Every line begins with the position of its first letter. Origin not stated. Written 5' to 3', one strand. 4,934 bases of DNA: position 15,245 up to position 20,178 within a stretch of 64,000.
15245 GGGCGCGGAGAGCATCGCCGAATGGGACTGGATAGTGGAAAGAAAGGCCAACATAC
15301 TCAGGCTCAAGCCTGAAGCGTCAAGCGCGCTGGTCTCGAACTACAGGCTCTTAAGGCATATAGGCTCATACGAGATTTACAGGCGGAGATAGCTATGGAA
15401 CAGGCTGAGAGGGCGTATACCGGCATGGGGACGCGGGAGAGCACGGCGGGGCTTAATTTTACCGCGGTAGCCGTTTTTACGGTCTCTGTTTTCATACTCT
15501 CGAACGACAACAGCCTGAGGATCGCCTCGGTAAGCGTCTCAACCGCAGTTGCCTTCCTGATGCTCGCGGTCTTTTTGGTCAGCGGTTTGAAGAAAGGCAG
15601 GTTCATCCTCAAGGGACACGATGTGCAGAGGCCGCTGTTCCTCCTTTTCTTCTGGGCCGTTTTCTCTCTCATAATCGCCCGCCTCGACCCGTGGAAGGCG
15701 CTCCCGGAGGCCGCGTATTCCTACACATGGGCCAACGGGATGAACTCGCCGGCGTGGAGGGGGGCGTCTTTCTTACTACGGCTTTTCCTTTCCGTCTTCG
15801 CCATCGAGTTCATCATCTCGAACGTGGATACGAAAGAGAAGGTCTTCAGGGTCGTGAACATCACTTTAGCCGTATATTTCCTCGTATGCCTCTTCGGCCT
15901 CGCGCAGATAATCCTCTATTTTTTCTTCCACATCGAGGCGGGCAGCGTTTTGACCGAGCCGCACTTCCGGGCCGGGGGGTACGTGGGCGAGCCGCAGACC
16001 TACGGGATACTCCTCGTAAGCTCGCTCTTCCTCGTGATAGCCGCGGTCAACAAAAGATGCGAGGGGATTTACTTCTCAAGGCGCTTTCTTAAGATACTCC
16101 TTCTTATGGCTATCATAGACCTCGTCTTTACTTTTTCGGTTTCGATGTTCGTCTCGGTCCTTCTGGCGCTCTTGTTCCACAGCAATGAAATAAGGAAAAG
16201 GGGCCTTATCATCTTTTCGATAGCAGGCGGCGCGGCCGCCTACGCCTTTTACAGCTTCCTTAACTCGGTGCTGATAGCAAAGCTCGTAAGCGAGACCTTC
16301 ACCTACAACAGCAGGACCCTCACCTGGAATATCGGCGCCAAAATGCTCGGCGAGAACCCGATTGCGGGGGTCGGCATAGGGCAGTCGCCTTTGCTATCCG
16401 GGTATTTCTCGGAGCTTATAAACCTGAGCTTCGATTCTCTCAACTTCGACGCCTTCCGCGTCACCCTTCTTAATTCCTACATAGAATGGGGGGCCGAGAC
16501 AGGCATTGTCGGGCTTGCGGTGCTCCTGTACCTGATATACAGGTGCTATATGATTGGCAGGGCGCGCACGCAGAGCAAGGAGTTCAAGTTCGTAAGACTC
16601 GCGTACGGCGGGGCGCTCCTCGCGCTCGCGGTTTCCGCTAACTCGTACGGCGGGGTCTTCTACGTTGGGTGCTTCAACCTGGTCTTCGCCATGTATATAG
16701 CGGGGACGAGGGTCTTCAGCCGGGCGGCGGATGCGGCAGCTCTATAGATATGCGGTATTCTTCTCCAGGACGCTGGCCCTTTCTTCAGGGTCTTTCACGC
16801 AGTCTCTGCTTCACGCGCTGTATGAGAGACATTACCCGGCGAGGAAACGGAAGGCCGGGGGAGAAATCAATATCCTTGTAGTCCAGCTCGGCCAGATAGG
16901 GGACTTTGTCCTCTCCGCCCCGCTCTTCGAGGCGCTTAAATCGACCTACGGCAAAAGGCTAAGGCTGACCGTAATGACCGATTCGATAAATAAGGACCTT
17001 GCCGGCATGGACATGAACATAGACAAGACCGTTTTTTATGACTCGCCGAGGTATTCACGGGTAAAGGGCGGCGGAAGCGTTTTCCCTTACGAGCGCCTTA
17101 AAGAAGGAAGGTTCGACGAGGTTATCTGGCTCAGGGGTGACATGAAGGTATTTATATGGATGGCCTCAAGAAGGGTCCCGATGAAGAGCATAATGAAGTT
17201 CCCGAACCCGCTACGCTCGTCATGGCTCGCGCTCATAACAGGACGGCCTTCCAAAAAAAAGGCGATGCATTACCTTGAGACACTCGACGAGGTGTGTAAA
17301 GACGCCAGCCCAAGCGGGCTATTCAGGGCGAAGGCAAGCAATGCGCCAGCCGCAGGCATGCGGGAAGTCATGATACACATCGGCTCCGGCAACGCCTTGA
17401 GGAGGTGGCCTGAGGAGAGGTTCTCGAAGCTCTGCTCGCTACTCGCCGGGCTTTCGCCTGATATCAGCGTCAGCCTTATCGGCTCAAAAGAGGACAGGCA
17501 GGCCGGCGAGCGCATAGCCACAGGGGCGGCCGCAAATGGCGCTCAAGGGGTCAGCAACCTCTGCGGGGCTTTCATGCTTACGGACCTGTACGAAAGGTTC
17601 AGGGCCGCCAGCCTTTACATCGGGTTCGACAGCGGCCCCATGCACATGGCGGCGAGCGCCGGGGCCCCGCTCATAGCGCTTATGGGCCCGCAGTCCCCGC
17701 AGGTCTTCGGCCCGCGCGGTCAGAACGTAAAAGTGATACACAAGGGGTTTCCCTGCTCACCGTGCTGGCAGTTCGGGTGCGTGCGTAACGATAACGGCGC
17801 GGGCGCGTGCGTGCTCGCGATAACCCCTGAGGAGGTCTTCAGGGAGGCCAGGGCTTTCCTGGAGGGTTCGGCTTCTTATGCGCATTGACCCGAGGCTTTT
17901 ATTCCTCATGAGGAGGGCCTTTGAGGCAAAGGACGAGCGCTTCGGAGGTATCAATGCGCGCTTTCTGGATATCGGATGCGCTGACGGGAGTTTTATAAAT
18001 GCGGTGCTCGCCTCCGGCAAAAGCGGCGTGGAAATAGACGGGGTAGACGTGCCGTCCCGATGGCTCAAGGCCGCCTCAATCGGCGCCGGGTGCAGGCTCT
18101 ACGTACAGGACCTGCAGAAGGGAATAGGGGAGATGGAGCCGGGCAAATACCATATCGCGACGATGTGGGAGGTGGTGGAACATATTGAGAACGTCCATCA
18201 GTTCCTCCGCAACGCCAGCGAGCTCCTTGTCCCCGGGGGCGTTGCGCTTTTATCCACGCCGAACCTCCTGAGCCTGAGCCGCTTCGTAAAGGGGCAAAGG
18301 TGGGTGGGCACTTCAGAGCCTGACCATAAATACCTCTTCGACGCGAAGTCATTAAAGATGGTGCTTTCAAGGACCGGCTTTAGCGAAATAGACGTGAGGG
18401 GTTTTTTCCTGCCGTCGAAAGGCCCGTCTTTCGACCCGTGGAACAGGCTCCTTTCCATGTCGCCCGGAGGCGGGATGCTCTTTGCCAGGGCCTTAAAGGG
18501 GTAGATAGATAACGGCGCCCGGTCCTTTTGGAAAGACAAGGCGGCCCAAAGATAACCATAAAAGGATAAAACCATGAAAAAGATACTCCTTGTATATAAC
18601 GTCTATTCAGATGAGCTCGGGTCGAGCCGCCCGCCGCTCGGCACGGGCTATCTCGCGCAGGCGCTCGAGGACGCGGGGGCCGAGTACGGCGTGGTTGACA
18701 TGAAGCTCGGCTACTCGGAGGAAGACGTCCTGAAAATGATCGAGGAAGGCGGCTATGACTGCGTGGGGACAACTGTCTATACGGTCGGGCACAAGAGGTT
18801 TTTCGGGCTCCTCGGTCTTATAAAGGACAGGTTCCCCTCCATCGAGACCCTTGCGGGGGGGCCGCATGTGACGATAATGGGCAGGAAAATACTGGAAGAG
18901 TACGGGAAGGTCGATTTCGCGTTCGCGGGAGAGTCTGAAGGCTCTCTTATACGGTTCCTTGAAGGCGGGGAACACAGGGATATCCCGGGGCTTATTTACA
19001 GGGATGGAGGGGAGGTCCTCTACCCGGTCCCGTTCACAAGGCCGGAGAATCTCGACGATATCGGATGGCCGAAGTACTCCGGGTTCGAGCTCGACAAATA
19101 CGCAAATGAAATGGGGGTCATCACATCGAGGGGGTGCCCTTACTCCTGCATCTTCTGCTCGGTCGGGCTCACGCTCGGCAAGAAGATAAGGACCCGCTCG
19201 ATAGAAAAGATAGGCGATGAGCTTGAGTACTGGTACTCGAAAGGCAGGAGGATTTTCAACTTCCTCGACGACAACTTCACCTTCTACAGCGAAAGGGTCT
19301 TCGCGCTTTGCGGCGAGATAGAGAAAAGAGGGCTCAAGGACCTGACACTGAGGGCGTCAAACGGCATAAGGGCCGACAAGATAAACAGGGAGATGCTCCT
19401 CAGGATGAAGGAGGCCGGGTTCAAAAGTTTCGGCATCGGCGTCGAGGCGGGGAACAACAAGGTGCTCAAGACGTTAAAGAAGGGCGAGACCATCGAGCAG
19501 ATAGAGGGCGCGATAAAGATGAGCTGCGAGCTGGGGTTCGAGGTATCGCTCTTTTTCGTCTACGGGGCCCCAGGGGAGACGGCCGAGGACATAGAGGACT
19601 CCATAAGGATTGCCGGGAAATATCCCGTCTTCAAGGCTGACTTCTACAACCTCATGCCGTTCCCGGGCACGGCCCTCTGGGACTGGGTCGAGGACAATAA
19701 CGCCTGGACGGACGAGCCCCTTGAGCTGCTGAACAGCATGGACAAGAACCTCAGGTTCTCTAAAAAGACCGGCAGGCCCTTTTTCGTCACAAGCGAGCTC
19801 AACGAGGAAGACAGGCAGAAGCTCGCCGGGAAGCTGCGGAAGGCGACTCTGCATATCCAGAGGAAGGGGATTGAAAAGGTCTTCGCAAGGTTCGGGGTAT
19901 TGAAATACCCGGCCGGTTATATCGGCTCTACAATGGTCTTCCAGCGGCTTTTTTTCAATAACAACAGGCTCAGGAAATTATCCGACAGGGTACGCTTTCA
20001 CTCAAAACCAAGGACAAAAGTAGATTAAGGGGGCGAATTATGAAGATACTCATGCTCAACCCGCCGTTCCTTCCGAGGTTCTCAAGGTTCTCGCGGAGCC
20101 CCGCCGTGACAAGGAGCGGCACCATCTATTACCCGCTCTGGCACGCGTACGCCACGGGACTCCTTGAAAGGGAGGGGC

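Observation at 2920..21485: Five paralogous cobalamin-binding (class B) radical SAM enzymes embedded in a Wzx/Wzy polysaccharide gene cluster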

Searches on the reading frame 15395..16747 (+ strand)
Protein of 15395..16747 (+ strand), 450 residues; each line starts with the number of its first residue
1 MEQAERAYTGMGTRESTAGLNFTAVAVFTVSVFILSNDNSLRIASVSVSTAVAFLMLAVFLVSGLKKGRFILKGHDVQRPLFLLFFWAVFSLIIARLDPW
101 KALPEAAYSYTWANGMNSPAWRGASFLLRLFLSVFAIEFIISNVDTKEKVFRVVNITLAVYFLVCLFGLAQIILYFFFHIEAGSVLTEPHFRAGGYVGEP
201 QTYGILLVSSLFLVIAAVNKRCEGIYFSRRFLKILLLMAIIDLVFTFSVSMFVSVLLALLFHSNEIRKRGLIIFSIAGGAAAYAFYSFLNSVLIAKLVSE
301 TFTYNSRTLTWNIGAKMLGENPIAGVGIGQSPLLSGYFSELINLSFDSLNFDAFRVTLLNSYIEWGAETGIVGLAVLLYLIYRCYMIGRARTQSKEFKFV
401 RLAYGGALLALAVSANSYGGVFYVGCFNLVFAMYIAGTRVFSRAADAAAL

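Call 4: search_protein_families(library=pfam, proteins=[window:15395-16747:+])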
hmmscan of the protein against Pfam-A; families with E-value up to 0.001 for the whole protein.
window:15395-16747:+ (450 aa): 1 family
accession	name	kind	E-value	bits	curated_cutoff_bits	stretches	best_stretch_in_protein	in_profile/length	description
PF04932.20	Wzy_C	-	2.2e-08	34.4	31.7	1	235-378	2-149/149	O-Antigen ligase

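Call 5: search_protein_families(library=ncbifam, proteins=[window:15395-16747:+], max_evalue=0.001)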
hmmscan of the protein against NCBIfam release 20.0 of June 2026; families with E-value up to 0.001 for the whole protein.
window:15395-16747:+ (450 aa): 0 families

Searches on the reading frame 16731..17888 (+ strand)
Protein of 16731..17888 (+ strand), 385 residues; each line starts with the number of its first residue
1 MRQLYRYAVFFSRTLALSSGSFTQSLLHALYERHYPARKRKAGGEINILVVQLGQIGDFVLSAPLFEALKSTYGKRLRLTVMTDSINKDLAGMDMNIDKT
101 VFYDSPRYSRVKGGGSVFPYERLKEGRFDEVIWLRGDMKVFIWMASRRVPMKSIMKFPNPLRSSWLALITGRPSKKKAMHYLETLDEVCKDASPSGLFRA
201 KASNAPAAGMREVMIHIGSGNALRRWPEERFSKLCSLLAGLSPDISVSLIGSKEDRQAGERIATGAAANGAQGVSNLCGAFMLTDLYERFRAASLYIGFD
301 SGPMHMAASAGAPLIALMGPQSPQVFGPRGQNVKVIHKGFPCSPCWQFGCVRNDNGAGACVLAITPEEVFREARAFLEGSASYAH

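Call 4: search_protein_families(library=pfam, proteins=[window:16731-17888:+])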
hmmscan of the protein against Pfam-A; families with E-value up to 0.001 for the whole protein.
window:16731-17888:+ (385 aa): 1 family
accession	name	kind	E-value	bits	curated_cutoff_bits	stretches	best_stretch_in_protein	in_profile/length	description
PF01075.23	Glyco_transf_9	-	3e-22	79.6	22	1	199-350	94-241/247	Glycosyltransferase family 9 (heptosyltransferase)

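Call 8: search_protein_families(library=ncbifam, proteins=[window:16731-17888:+])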
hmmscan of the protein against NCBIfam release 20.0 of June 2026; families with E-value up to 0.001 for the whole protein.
window:16731-17888:+ (385 aa): 6 families
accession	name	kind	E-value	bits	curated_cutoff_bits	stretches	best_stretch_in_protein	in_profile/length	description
TIGR02195.1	heptsyl_trn_II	equivalog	1.1e-27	97.1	134.6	1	223-377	188-338/339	lipopolysaccharide heptosyltransferase II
NF008162.0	PRK10916.1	equivalog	1.8e-15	57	569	1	224-376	195-342/348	ADP-heptose--LPS heptosyltransferase RfaF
TIGR02201.1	heptsyl_trn_III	equivalog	1.9e-15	56.8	170.2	1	48-337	2-305/344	putative lipopolysaccharide heptosyltransferase III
NF007742.0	PRK10422.1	equivalog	1.8e-12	46.8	467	1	211-338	184-308/352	lipopolysaccharide core heptosyltransferase RfaQ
TIGR02193.1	heptsyl_trn_I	equivalog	1.3e-09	37.7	185.3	1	210-333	180-296/320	lipopolysaccharide heptosyltransferase I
NF008204.0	PRK10964.1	equivalog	6e-06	25.6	437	1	212-336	181-297/322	lipopolysaccharide heptosyltransferase RfaC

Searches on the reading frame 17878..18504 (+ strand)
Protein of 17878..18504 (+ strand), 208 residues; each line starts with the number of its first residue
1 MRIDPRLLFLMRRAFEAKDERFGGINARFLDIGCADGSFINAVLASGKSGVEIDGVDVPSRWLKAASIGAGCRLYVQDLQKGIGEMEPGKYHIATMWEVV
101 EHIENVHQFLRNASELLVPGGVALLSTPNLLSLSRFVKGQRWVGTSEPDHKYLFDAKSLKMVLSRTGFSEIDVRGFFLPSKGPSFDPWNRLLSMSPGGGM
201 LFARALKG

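Call 4: search_protein_families(library=pfam, proteins=[window:17878-18504:+])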
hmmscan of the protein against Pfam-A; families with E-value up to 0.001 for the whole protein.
window:17878-18504:+ (208 aa): 5 families
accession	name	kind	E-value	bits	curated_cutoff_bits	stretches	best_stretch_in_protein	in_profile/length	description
PF13489.12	Methyltransf_23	-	2.1e-20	73.6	27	1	26-169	23-160/164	Methyltransferase domain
PF08242.18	Methyltransf_12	-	6.2e-12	46.5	30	1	30-122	1-97/98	Methyltransferase domain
PF08241.18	Methyltransf_11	-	2.3e-07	31.8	21.2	1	30-124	1-94/95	Methyltransferase domain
PF13649.12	Methyltransf_25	-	7.4e-07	30.2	27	1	30-121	2-97/97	Methyltransferase domain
PF13847.12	Methyltransf_31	-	1e-05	25.7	27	1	26-130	4-114/145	Methyltransferase domain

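Call 5: search_protein_families(library=ncbifam, proteins=[window:17878-18504:+], max_evalue=0.001)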
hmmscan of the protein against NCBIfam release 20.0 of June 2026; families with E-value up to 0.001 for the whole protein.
window:17878-18504:+ (208 aa): 3 families
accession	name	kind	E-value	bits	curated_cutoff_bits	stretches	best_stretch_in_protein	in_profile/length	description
TIGR01983.1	UbiG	equivalog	4.6e-13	49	102.95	1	26-175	50-207/228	bifunctional 2-polyprenyl-6-hydroxyphenol methylase/3-demethylubiquinol 3-O-methyltransferase UbiG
TIGR02081.1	metW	equivalog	2.3e-05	24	189.5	1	27-129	15-111/194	methionine biosynthesis protein MetW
TIGR04345.1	ovoA_Cterm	equivalog_domain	7.1e-05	22.4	170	0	90-171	134-213/242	putative 4-mercaptohistidine N1-methyltransferase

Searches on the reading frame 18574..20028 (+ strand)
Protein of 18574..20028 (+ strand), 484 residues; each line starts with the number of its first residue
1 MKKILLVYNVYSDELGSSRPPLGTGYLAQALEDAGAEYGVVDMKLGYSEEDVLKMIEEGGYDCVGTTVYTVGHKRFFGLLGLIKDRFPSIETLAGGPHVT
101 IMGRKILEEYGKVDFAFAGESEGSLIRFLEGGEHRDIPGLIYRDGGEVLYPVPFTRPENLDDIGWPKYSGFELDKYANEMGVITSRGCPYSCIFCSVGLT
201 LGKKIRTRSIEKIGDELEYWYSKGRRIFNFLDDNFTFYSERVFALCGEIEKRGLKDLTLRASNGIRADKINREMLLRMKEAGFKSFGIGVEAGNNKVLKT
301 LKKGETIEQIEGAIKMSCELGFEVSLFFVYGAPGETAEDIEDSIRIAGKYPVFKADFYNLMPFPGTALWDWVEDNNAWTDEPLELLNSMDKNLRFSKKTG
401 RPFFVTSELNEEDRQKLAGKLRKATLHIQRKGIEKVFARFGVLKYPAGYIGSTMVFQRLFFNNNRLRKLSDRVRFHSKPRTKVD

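Call 4: search_protein_families(library=pfam, proteins=[window:18574-20028:+])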
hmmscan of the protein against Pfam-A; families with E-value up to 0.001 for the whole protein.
window:18574-20028:+ (484 aa): 2 families
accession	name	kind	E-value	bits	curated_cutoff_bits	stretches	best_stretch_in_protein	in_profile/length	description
PF04055.27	Radical_SAM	-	2.3e-26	93.4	29.5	1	182-345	1-164/166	Radical SAM superfamily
PF02310.24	B12-binding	-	2.9e-15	56.6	32.1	1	12-125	5-117/121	B12 binding domain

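Call 5: search_protein_families(library=ncbifam, proteins=[window:18574-20028:+], max_evalue=0.001)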
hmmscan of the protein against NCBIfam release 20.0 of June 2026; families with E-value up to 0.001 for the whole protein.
window:18574-20028:+ (484 aa): 35 families (the best 25 are shown)
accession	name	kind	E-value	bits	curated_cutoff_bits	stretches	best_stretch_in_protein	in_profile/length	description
NF050148.1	rSAM_ApyD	equivalog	7.9e-38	130.3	750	1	79-374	93-395/645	RiPP biosynthesis radical SAM protein ApyD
TIGR02026.1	BchE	equivalog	3.6e-36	125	481.35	1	12-377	13-392/497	magnesium-protoporphyrin IX monomethyl ester anaerobic oxidative cyclase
TIGR03471.1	HpnJ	equivalog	3.7e-34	118.4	577.6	1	70-384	78-399/472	hopanoid biosynthesis associated radical SAM protein HpnJ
NF038361.1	rSAM_Sden_1168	equivalog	9.9e-33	113.5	575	1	43-396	123-497/560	Sden_1168 family B12-binding radical SAM P-methyltransferase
TIGR04072.2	rSAM_ladder_B12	equivalog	5.9e-32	110.9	360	1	21-344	18-343/443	lipid biosynthesis B12-binding/radical SAM protein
TIGR04013.1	B12_SAM_MJ_1487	hypoth_equivalog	1.1e-31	110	251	1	62-372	45-357/382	TIGR04013 family B12-binding domain/radical SAM domain-containing protein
TIGR04479.1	bcpD_PhpK_rSAM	subfamily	5.7e-26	90.9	600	1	24-349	75-408/504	PhpK family radical SAM P-methyltransferase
TIGR04385.1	B12_rSAM_cofa1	equivalog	1.1e-24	87.5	450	1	76-347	86-361/438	B12 lower ligand biosynthesis radical SAM protein BzaD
TIGR04014.1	B12_SAM_MJ_0865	equivalog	1.7e-24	86.4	360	1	92-403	71-389/434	methyl-coenzyme M reductase glutamine C-methyltransferase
TIGR03975.1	rSAM_ocin_1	subfamily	1.8e-21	76.3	281.85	1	50-342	118-422/606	RiPP maturation radical SAM C-methyltransferase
NF033712.0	B12_rSAM_KedN5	subfamily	4.2e-20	71.5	700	1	52-339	54-359/624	KedN5 family methylcobalamin-dependent radical SAM C-methyltransferase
NF045585.1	rSAM_slr0320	equivalog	6.1e-20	71.2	775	1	165-345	222-404/511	photosystem II high light acclimation radical SAM protein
NF033070.1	rSAM_AprD4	equivalog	1.4e-19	70.3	500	1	183-394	200-411/456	AprD4 family radical SAM diol-dehydratase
TIGR04367.1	HpnR_B12_rSAM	equivalog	1.2e-18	66.9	650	1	21-369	22-370/490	hopanoid C-3 methylase HpnR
TIGR04295.1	B12_rSAM_oligo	hypoth_equivalog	3.9e-14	52.2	400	1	92-304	104-315/422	TIGR04295 family B12-binding domain-containing radical SAM protein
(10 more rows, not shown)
